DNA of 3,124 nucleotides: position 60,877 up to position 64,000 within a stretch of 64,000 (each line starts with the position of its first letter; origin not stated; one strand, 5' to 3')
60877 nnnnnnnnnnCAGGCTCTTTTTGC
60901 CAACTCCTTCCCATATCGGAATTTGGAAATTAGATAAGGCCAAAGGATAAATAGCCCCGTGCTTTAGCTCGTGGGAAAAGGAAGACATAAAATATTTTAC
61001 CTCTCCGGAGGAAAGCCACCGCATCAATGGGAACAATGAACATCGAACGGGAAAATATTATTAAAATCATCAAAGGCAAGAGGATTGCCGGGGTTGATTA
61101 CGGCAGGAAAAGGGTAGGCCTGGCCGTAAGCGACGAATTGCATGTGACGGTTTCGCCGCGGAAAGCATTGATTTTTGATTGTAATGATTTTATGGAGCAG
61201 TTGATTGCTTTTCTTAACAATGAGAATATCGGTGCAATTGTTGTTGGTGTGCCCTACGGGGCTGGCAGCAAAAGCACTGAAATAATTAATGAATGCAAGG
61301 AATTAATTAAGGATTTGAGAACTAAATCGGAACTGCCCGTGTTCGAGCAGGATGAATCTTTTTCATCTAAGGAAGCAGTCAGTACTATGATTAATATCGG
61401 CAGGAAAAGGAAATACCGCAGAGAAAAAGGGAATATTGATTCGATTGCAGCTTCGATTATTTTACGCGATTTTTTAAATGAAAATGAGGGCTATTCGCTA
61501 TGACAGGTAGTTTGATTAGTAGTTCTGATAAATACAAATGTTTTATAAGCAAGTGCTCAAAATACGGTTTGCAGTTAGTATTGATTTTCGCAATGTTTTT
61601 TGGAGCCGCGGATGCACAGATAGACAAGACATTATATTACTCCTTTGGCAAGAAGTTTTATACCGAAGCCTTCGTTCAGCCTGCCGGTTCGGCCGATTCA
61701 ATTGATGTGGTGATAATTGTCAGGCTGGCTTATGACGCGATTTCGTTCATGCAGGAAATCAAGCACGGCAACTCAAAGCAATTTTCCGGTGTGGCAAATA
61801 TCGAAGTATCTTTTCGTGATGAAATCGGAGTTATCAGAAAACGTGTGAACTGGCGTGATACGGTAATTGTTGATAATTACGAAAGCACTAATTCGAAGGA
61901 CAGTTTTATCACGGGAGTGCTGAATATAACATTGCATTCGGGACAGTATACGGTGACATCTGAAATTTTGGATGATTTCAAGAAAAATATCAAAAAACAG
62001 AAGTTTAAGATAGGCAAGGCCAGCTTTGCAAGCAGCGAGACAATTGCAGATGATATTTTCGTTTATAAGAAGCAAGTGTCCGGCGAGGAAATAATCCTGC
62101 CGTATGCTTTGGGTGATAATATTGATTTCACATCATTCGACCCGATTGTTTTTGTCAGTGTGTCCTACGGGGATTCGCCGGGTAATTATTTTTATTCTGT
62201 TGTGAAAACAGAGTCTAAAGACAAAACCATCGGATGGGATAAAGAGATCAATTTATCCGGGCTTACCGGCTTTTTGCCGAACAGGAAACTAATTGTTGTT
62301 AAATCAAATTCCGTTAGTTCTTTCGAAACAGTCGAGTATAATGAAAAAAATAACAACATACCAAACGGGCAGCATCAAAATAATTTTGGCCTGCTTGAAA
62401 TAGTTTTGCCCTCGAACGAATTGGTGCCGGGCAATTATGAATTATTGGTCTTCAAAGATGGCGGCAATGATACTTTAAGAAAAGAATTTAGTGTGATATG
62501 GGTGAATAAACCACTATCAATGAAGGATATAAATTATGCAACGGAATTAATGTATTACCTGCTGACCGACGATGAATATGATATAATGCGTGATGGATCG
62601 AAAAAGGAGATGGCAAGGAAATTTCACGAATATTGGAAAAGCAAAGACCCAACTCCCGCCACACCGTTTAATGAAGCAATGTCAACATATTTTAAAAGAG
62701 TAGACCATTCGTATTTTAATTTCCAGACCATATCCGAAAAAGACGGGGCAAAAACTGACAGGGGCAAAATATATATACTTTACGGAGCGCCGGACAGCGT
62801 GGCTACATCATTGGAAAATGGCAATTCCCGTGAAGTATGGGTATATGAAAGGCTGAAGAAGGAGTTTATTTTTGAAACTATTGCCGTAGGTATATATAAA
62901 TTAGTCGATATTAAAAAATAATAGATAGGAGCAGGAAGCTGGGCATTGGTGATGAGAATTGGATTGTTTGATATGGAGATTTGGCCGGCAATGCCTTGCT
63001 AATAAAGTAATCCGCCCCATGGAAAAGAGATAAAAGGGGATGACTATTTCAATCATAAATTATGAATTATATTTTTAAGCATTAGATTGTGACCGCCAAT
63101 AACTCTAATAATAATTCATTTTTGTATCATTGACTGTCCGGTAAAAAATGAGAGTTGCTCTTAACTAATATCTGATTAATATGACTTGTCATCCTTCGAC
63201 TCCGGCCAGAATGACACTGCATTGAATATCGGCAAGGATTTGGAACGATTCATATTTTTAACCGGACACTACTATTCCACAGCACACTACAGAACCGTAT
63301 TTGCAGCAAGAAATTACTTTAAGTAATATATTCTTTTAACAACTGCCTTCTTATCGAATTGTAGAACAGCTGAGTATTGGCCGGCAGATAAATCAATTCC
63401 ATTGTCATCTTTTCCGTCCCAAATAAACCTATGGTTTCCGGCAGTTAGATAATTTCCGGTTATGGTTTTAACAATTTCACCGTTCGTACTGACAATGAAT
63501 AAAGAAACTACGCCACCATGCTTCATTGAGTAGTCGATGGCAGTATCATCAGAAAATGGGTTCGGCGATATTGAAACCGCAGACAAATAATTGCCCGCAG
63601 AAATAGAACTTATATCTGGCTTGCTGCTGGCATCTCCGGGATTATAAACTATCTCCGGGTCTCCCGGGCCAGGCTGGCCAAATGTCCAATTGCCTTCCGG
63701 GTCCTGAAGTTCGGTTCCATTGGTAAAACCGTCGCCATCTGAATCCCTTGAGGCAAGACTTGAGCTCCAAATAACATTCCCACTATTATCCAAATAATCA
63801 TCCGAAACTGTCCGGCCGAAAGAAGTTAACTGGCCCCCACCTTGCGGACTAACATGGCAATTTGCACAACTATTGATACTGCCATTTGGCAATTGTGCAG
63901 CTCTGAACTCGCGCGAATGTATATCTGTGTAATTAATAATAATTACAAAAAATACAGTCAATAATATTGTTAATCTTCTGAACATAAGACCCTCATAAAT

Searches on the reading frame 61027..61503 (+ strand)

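Call 37: search_protein_families(library=pfam, proteins=[window:61027-61503:+], max_evalue=0.001)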
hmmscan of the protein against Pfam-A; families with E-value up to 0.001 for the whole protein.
window:61027-61503:+ (158 aa): 1 family
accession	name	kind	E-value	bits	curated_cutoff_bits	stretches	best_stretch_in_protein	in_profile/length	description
PF03652.20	RuvX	-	1.4e-28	100.4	29.2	1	19-151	2-133/134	Holliday junction resolvase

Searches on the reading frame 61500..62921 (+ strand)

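Call 37: search_protein_families(library=pfam, proteins=[window:61500-62921:+], max_evalue=0.001)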
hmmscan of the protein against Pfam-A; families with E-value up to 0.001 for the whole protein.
window:61500-62921:+ (473 aa): 1 family
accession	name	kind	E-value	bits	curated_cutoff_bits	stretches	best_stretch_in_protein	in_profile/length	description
PF20094.4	GWxTD_dom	-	3.6e-14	53.3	26.9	1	341-454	27-131/172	GWxTD domain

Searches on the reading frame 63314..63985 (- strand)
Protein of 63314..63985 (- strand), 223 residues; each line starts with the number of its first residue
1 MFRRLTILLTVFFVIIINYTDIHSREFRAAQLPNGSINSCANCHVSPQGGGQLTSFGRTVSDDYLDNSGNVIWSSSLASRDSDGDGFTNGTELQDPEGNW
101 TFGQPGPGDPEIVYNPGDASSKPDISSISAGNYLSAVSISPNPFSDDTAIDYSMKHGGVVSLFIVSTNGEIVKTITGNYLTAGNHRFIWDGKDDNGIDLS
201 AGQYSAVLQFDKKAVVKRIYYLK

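Call 37: search_protein_families(library=pfam, proteins=[window:63314-63985:-], max_evalue=0.001)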
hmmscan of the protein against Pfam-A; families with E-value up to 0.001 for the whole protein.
window:63314-63985:- (223 aa): 2 families
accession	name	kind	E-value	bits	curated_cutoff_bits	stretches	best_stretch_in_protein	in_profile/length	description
PF24784.1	Temptin_C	-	8.6e-12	45.8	27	1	30-104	9-85/98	Temptin C-terminal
PF13860.13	FlgD_ig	-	4e-10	40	27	1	160-208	25-73/79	FlgD Ig-like domain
